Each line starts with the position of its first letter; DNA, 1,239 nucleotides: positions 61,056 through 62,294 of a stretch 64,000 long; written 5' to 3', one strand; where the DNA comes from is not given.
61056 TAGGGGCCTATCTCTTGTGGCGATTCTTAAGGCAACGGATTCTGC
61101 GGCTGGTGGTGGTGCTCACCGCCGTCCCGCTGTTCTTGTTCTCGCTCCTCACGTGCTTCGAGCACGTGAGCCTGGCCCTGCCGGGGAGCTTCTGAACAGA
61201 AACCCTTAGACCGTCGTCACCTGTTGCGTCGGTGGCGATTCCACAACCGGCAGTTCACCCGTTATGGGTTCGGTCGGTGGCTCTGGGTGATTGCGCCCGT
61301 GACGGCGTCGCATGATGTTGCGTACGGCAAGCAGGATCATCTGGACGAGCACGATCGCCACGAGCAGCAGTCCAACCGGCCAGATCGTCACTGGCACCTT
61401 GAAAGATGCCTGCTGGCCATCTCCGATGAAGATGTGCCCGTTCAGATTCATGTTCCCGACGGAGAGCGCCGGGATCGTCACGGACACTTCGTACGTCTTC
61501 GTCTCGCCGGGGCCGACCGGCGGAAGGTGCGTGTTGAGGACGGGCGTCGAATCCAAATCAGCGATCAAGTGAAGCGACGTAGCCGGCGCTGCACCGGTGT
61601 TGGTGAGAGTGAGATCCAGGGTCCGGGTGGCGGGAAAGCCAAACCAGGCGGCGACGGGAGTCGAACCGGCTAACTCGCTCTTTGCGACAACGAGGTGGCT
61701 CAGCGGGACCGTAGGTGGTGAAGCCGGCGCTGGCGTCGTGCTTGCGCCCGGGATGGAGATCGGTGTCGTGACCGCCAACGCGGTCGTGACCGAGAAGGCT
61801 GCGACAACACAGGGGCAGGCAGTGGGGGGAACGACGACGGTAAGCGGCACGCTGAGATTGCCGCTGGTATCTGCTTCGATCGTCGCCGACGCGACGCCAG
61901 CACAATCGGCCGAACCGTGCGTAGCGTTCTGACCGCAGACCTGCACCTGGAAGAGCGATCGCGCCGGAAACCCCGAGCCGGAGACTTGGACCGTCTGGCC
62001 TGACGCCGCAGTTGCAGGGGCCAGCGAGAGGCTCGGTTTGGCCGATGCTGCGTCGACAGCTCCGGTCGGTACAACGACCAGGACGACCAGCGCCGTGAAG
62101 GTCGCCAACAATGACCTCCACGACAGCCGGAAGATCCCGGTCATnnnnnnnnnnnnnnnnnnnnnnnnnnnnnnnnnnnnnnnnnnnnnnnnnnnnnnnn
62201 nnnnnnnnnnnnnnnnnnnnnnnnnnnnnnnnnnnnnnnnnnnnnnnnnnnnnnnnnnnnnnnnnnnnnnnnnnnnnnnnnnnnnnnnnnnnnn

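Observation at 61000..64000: Lower-GC, translationally coupled operon of membrane-anchored surface proteins abutting a sortase: candidate uncharacterised cell-surface module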

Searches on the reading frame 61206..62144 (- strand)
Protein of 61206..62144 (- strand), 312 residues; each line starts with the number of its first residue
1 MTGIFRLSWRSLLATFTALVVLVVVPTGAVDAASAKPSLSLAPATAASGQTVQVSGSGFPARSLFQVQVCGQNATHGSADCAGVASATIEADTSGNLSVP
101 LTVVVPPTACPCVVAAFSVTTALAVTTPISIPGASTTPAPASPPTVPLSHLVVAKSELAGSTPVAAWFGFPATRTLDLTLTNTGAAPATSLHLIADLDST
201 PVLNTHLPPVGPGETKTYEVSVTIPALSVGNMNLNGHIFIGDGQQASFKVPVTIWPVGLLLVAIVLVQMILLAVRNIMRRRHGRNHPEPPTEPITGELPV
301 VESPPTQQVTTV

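Call 3: search_protein_families(library=pfam, proteins=[window:61206-62144:-], max_evalue=1)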
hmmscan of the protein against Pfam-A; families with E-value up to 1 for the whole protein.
window:61206-62144:- (312 aa): 5 families
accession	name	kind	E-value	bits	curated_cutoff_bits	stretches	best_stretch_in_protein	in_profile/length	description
PF00960.24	Neocarzinostat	-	4.6e-06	27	25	1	41-117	3-79/110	Neocarzinostatin family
PF07705.17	CARDB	-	0.00085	19.9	22.7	1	174-234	21-79/101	CARDB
PF10633.15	NPCBM_assoc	-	0.019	15.6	24.4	1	173-228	6-64/78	NPCBM-associated, NEW3 domain of alpha-galactosidase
PF01833.30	TIG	-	0.14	12.6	20.9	1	41-103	6-70/84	IPT/TIG domain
PF25587.1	Rv2743c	-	0.78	9.8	27.7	1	250-303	54-103/237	Rv2743c family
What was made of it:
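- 61206..62144 (-): Gene D, 312 aa. Signal peptide; neocarzinostatin-like Ig domain (61794-62024) with C-x10-C (61902-61937) and CPC (61809-61817); WxLIP-type second domain (61383-61706); TM (61323-61385); RRR (61293-61310); cytoplasmic tail. PF00960 27.0 bits > 25 (call 3).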

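Call 4: search_protein_families(library=ncbifam, proteins=[window:61206-62144:-], max_evalue=1)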
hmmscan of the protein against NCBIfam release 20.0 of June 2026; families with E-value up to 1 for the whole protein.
window:61206-62144:- (312 aa): 3 families
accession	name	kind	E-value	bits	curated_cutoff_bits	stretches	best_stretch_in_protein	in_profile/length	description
NF040680.1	chromo_anti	equivalog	9.9e-11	41.6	86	1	18-103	4-89/133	enediyne antibiotic chromoprotein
NF058592.1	GxPGS_dom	subfamily_domain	0.0068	16.4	45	1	41-93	3-55/65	PGS family Ig-like domain-containing protein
TIGR03900.1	prc_long_Delta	hypoth_equivalog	0.03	12.3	660.95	1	174-226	575-629/973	MXAN_5808 family serine peptidase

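Call 13: find_homologous_proteins(query=window:61206-62144:-, max_evalue=0.001)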
Query window:61206-62144:- (312 aa): 18 proteins with E <= 0.001 among 8000 candidates.
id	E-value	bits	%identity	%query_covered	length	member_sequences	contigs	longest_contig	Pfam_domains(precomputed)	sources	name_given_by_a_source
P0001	6.9e-193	658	100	100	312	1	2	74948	PF00960.26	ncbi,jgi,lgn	ncbi:MAG TPA: neocarzinostatin apoprotein domain-containing protein [Acidimicrobiales bacterium]|jgi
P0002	1.3e-150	519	82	97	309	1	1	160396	PF00960.26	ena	-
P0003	2.5e-141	489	80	89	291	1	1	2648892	PF00960.26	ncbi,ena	-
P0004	9.0e-136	470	77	93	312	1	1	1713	PF00960.26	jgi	jgi:hypothetical protein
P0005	9.5e-134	464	71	100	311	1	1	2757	PF00960.26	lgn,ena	-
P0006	9.0e-131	454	72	98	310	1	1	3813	-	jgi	jgi:hypothetical protein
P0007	1.0e-127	444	70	94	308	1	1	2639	PF00960.26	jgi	jgi:hypothetical protein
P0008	1.6e-127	443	87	76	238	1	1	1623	-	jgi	jgi:hypothetical protein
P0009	7.1e-126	438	69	98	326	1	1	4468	-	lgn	-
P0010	4.7e-116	406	80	76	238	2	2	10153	-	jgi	jgi:hypothetical protein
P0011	2.5e-110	387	64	90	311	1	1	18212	-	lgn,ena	-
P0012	8.1e-90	319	58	84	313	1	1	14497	PF00960.26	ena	-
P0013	6.5e-88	313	53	96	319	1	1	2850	PF00960.26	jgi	jgi:hypothetical protein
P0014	2.5e-87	311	55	88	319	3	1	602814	PF00960.26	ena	-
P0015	6.8e-85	303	54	88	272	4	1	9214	PF00960.26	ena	-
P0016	9.4e-66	240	83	48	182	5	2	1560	PF00960.26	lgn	-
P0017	4.1e-62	229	47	76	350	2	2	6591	PF00960.26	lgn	-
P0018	7.5e-35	139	37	75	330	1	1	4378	PF00960.26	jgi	jgi:hypothetical protein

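Call 14: find_encoding_contigs(protein=P0003, flank=10000, max_places=2)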
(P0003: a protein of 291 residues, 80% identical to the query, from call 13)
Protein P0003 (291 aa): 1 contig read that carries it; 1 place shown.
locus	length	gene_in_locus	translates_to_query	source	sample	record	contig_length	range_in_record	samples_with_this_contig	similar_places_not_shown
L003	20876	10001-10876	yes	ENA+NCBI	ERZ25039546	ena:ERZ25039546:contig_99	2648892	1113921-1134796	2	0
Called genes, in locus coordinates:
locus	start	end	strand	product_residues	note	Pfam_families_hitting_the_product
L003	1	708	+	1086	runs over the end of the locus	PF14186:Aida_C2 (faint)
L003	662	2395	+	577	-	-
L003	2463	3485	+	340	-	-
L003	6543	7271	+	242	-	-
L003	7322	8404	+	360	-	-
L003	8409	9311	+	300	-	-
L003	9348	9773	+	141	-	-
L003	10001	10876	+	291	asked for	PF00960:Neocarzinostat (weak)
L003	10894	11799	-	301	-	PF04203:Sortase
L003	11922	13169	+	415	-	PF02771:Acyl-CoA_dh_N, PF02770:Acyl-CoA_dh_M, PF00441:Acyl-CoA_dh_1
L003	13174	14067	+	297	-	PF02515:CoA_transf_3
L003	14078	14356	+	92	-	-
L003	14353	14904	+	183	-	PF13452:FAS1_DH_region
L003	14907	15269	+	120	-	-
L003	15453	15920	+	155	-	PF02771:Acyl-CoA_dh_N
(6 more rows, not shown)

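Call 15: find_encoding_contigs(protein=P0014, flank=10000, max_places=2)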
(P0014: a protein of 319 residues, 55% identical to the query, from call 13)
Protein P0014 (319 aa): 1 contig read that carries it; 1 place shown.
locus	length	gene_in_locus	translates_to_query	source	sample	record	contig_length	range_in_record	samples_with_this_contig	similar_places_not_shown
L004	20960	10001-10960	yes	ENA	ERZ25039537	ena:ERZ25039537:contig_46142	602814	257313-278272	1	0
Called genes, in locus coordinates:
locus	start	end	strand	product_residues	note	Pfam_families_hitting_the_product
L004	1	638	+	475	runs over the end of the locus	PF01796:OB_ChsH2_C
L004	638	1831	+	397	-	PF00108:Thiolase_N, PF22691:Thiolase_C_1, PF02803:Thiolase_C (weak)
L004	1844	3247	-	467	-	PF00960:Neocarzinostat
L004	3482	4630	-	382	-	PF00960:Neocarzinostat (weak)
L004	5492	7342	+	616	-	-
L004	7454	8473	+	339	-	-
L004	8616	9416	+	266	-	-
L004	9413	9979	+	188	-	-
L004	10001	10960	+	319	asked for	PF00960:Neocarzinostat (faint)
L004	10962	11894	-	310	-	PF04203:Sortase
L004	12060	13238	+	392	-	PF02771:Acyl-CoA_dh_N, PF02770:Acyl-CoA_dh_M, PF00441:Acyl-CoA_dh_1, PF08028:Acyl-CoA_dh_2 (faint)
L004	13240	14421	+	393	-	PF02515:CoA_transf_3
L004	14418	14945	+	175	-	PF13452:FAS1_DH_region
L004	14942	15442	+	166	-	-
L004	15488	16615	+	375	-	PF02771:Acyl-CoA_dh_N, PF02770:Acyl-CoA_dh_M, PF00441:Acyl-CoA_dh_1, PF08028:Acyl-CoA_dh_2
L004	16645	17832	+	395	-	PF06224:AlkZ-like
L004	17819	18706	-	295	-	-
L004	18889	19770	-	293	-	PF00296:Bac_luciferase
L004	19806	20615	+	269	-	PF01135:PCMT, PF13489:Methyltransf_23, PF01209:Ubie_methyltran, PF05175:MTS (faint), PF13847:Methyltransf_31, PF08241:Methyltransf_11, PF08242:Methyltransf_12, PF13649:Methyltransf_25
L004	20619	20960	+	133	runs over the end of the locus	-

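Call 16: find_encoding_contigs(protein=P0001, flank=10000, max_places=3)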
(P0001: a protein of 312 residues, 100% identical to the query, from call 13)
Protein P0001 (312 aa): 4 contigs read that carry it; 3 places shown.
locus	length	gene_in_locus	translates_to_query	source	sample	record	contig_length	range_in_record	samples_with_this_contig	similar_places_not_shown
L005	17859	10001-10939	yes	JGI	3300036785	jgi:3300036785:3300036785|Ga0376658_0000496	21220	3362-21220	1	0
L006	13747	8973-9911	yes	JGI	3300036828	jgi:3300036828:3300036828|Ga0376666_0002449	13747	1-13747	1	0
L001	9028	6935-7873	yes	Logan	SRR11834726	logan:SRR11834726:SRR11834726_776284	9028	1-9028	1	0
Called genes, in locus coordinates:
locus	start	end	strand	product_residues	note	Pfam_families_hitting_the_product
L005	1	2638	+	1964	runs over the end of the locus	PF26198:Ig_SMCHD1_6th (faint), PF14186:Aida_C2 (faint)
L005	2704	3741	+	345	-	-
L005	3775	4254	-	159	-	-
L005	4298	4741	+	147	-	-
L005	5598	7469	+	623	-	-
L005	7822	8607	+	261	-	-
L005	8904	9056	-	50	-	-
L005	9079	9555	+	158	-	-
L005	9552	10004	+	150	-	-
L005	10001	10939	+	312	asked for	PF00960:Neocarzinostat (weak)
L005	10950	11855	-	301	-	PF04203:Sortase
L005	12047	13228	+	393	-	PF02771:Acyl-CoA_dh_N, PF02770:Acyl-CoA_dh_M, PF00441:Acyl-CoA_dh_1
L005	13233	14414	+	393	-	PF02515:CoA_transf_3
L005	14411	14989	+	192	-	PF13452:FAS1_DH_region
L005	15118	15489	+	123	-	-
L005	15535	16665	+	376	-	PF02771:Acyl-CoA_dh_N, PF02770:Acyl-CoA_dh_M, PF00441:Acyl-CoA_dh_1, PF08028:Acyl-CoA_dh_2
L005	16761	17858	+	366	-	?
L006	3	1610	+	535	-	?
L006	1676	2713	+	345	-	-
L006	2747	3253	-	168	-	-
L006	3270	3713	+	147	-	-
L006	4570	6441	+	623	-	-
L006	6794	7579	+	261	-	-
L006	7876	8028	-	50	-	-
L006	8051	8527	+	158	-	-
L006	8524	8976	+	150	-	-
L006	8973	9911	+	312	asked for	PF00960:Neocarzinostat (weak)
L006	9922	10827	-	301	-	PF04203:Sortase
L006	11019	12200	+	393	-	PF02771:Acyl-CoA_dh_N, PF02770:Acyl-CoA_dh_M, PF00441:Acyl-CoA_dh_1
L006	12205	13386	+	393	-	PF02515:CoA_transf_3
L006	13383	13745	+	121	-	?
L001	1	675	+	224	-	?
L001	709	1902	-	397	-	PF00960:Neocarzinostat (weak)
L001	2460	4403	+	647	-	-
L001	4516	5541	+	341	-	-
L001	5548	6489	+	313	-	-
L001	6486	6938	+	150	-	-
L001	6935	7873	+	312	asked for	PF00960:Neocarzinostat (weak)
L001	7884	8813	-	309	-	PF04203:Sortase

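Call 35: find_related_loci(query=A3, collection=genome_contigs, flank=10000)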
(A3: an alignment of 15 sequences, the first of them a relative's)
Query A3 (312 aa) in genome_contigs; peptide patterns used: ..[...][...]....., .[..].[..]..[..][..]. (x = any residue, [..] = any of these).
57 stretches matched a pattern; 38 encode a relative of the query (tblastn E <= 1e-3); 38 distinct loci.
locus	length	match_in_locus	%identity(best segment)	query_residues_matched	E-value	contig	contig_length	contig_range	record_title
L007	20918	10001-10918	76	4-309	3e-148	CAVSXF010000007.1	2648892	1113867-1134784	MAG: uncultured Acidimicrobiaceae bacterium isolate MFD05521.bin.2.58 genome assembly, contig: contig_99, whole genome s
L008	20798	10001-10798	55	38-312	3e-92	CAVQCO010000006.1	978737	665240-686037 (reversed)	MAG: uncultured Acidimicrobiaceae bacterium isolate MFD02248.bin.2.62 genome assembly, contig: contig_34217, whole genom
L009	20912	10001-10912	52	6-303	5e-91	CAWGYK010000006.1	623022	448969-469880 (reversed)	MAG: uncultured Acidimicrobiaceae bacterium isolate MFD01716.bin.3.63 genome assembly, contig: contig_20740, whole genom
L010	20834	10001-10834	50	13-292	6e-78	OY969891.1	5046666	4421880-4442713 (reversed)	MAG: uncultured Acidimicrobiaceae bacterium isolate MFD09286.bin.1.140 genome assembly, chromosome: 1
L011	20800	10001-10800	58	32-300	3e-60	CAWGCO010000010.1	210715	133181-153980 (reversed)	MAG: uncultured Acidimicrobiaceae bacterium isolate MFD06092.bin.2.165 genome assembly, contig: contig_48447, whole geno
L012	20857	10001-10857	50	19-312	3e-62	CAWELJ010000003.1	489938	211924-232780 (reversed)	MAG: uncultured Acidimicrobiaceae bacterium isolate MFD05705.bin.2.72 genome assembly, contig: contig_23059, whole genom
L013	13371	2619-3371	30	35-284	7e-26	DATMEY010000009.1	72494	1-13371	MAG TPA_asm: Ilumatobacter sp. isolate SMAG_U13448 k141_311277, whole genome shotgun sequence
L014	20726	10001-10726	35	38-280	3e-25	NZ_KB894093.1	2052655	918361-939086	Actinomadura flavalba DSM 45200 C229DRAFT_scaffold00001.1, whole genome shotgun sequence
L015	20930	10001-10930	30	1-310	8e-25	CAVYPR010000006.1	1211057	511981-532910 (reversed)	MAG: uncultured Actinomycetota bacterium isolate MFD05512.bin.2.144 genome assembly, contig: contig_3271, whole genome s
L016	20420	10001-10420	41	47-187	2e-21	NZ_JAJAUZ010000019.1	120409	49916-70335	Streptomyces bambusae strain T110 19, whole genome shotgun sequence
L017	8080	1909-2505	33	49-241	3e-21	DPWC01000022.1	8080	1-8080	MAG TPA_asm: Actinomycetota bacterium isolate UBA12327 contig_55523, whole genome shotgun sequence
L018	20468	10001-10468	36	32-190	5e-21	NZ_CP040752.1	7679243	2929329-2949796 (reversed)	Streptomyces rectiverticillatus strain B15-08 chromosome, complete genome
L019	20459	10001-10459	36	34-187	6e-21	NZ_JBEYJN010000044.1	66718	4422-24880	Streptomyces sp. NPDC006670 NPDC006670_39_D10.ctg-0044, whole genome shotgun sequence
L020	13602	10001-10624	34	40-241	2e-20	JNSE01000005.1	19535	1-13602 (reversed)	MAG: actinobacterium acAMD-2 AMD-COM-C1579, whole genome shotgun sequence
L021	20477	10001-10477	36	29-190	3e-20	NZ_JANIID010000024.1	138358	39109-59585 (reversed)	Streptomyces telluris strain AA8 24, whole genome shotgun sequence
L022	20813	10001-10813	31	26-278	1e-19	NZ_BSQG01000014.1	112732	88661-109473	Nocardiopsis ansamitocini strain NBRC 112285 sequence14, whole genome shotgun sequence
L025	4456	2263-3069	30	37-298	2e-19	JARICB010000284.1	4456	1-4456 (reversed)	MAG: Nocardioides sp. isolate cluster2_bin.29 k127_460937, whole genome shotgun sequence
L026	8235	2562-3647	34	11-256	2e-18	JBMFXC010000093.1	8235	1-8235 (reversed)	MAG: Acidimicrobiales bacterium isolate KM4364-34 NODE_4059_length_8235_cov_6.714914, whole genome shotgun sequence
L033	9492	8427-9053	31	49-254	2e-14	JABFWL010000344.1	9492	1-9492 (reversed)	MAG: Catenulispora sp. isolate Bin1.32 NODE_3877_length_9492_cov_7.195534, whole genome shotgun sequence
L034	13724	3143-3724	28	49-238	5e-14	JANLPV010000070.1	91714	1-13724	MAG: Actinomycetes bacterium isolate OTE_38_metabat_301 OTE_38_k141_1988316, whole genome shotgun sequence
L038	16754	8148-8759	30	37-233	1e-11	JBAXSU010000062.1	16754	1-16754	MAG: Actinomycetota bacterium isolate ELA617 MAG617_62, whole genome shotgun sequence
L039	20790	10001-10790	31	37-299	2e-20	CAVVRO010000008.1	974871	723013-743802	MAG: uncultured Microthrixaceae bacterium isolate MFD02809.bin.2.299 genome assembly, contig: contig_34916, whole genome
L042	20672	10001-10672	34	37-258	7e-22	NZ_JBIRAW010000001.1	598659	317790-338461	Actinomadura sp. 9N407 contig_1, whole genome shotgun sequence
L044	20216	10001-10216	41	67-140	1e-5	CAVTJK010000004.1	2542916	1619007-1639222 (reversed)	MAG: uncultured Microthrixaceae bacterium isolate MFD05841.bin.2.117 genome assembly, contig: contig_3208, whole genome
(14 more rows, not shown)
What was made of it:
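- Homologous gene pairs occur across Actinomycetota (call 35).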

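Call 42: predict_structure(alignment_id=A3)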
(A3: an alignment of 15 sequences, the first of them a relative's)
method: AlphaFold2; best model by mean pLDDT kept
length: 312 residues; sequences in the alignment: 15
mean_pLDDT: 72.1   pTM: 0.41
mean pLDDT of the five models: 72.1, 67.7, 67.7, 64.2, 63.9
residues with pLDDT >= 90: 32; 70-90: 170; 50-70: 61; < 50: 49
segments of 3 or more residues with pLDDT < 50: 1-5, 24-34, 74-78, 137-146, 295-304, 306-312
pLDDT, mean of each block of 10 residues (from residue 1): 48 58 42 64 82 86 78 52 68 86 70 70 71 56 51 86 75 87 84 80 80 90 77 84 81 79 93 93 78 48 46 44
secondary structure, 60 per line:
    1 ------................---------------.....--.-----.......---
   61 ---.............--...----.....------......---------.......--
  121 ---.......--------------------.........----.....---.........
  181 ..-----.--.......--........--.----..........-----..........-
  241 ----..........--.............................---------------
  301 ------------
elements in order: H7-22 E38-42 E51-57 E64-71 H72-76 E86-90 E97-102 E112-118 E124-130 E151-159 H164-168 E172-182 E191-197 E200-207 E215-224 E230-239 E245-254 H257-285
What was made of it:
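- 61206..62144 (-): The AF2 model has two beta-sandwiches plus helix 257-285, pLDDT 72 (call 42).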

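Call 45: search_protein_families(library=pfam, proteins=[L018:5633-6574:+, L018:7444-7962:+, L018:8150-8935:+, L018:8937-9794:+, L018:8990-10843:+, L018:10702-12651:+, L018:7315-8160:-, L018:7221-8051:-, L018:8083-9267:+, L018:12793-15093:-], max_evalue=0.01)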
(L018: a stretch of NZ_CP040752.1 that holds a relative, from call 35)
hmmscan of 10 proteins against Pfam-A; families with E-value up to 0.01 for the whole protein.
L018:5633-6574:+ (313 aa): 0 families

L018:7444-7962:+ (172 aa): 2 families
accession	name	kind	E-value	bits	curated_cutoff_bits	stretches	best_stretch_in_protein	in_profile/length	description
PF13581.12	HATPase_c_2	-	2.4e-10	41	27.4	1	77-166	26-125/127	Histidine kinase-like ATPase domain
PF02518.31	HATPase_c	-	3.2e-08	34.4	26.4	1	82-169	5-108/111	Histidine kinase-, DNA gyrase B-, and HSP90-like ATPase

L018:8150-8935:+ (261 aa): 1 family
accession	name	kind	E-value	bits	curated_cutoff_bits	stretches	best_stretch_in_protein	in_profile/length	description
PF00746.26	Gram_pos_anchor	-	0.0024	18.2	20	1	215-255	3-39/43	LPXTG cell wall anchor motif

L018:8937-9794:+ (285 aa): 1 family
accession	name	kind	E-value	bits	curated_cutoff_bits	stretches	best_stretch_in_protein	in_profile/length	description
PF11614.14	FixG_C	-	0.0015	19.1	25.6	1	68-129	37-103/119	IG-like fold at C-terminal of FixG, putative oxidoreductase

L018:8990-10843:+ (617 aa): 0 families

L018:10702-12651:+ (649 aa): 0 families

L018:7315-8160:- (281 aa): 0 families

L018:7221-8051:- (276 aa): 0 families

L018:8083-9267:+ (394 aa): 0 families

L018:12793-15093:- (766 aa): 0 families

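Call 49: fold_search(model_id=the predicted structure, library=pdb)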
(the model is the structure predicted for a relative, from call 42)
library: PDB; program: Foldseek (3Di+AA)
matches with E <= 10: 1901; with E <= 0.001: 217
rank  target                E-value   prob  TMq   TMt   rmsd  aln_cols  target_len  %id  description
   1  1nug_B                2.8e-08  1.00  0.29  0.14  14.9       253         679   10  Role of Calcium Ions in the Activation and Activity of the Transglutaminase 3 Enzyme (2 calciums, 1 Mg, inactive form) (released 2003-04-22)
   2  8oxw_A                1.1e-07  1.00  0.29  0.14  15.0       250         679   10  Transglutaminase 3 in complex with DH patient-derived Fab DH63-B02 (released 2023-10-18)
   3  1l9m_A                1.2e-07  1.00  0.28  0.14  14.8       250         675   10  Three-dimensional structure of the human transglutaminase 3 enzyme: binding of calcium ions change structure for activ (released 2002-05-29)
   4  6kzb_C                1.5e-07  1.00  0.28  0.15  14.7       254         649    9  Transglutaminase2 complexed with calcium (released 2020-12-09)
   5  8oxy_A                1.6e-07  1.00  0.28  0.14  14.9       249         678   10  Transglutaminase 3 without calcium in complex with DH patient-derived Fab DH63-B02 (released 2023-10-18)
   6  8oxv_A                2.7e-07  1.00  0.29  0.14  14.9       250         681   11  Transglutaminase 3 zymogen in complex with DH patient-derived Fab DH63-B02 (released 2023-10-18)
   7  1l9m_B                3.6e-07  1.00  0.28  0.14  14.9       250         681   10  Three-dimensional structure of the human transglutaminase 3 enzyme: binding of calcium ions change structure for activ (released 2002-05-29)
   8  6a8p_A                4.9e-07  1.00  0.29  0.15  14.2       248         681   10  Transglutaminase 2 mutant G224V in complex with GTP (released 2018-09-26)
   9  7tvz_E                4.9e-07  1.00  0.27  0.14  16.2       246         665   14  Cryo-EM structure of human band 3-protein 4.2 complex in diagonal conformation (released 2022-06-08)
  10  8cs9_X                5.2e-07  1.00  0.29  0.15  15.2       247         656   12  Composite reconstruction of Class 1 of the erythrocyte ankyrin-1 complex (released 2022-07-20)
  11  6kzb_A                5.7e-07  1.00  0.28  0.14  14.4       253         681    9  Transglutaminase2 complexed with calcium (released 2020-12-09)
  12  1l9n_A                5.7e-07  1.00  0.26  0.13  15.3       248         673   10  Three-dimensional structure of the human transglutaminase 3 enzyme: binding of calcium ions change structure for activ (released 2002-05-29)
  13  7uzs                  6.7e-07  1.00  0.29  0.15  15.2       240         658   12  Protein 4.2 (local refinement from consensus reconstruction of ankyrin complex classes) (released 2022-07-20)
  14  1ex0_A                8.2e-07  1.00  0.29  0.14  15.9       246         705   10  HUMAN FACTOR XIII, MUTANT W279F ZYMOGEN (released 2003-12-23)
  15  6kzb_B                8.6e-07  1.00  0.29  0.15  15.1       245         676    9  Transglutaminase2 complexed with calcium (released 2020-12-09)
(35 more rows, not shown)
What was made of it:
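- Tandem Ig architecture is generic (call 49).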
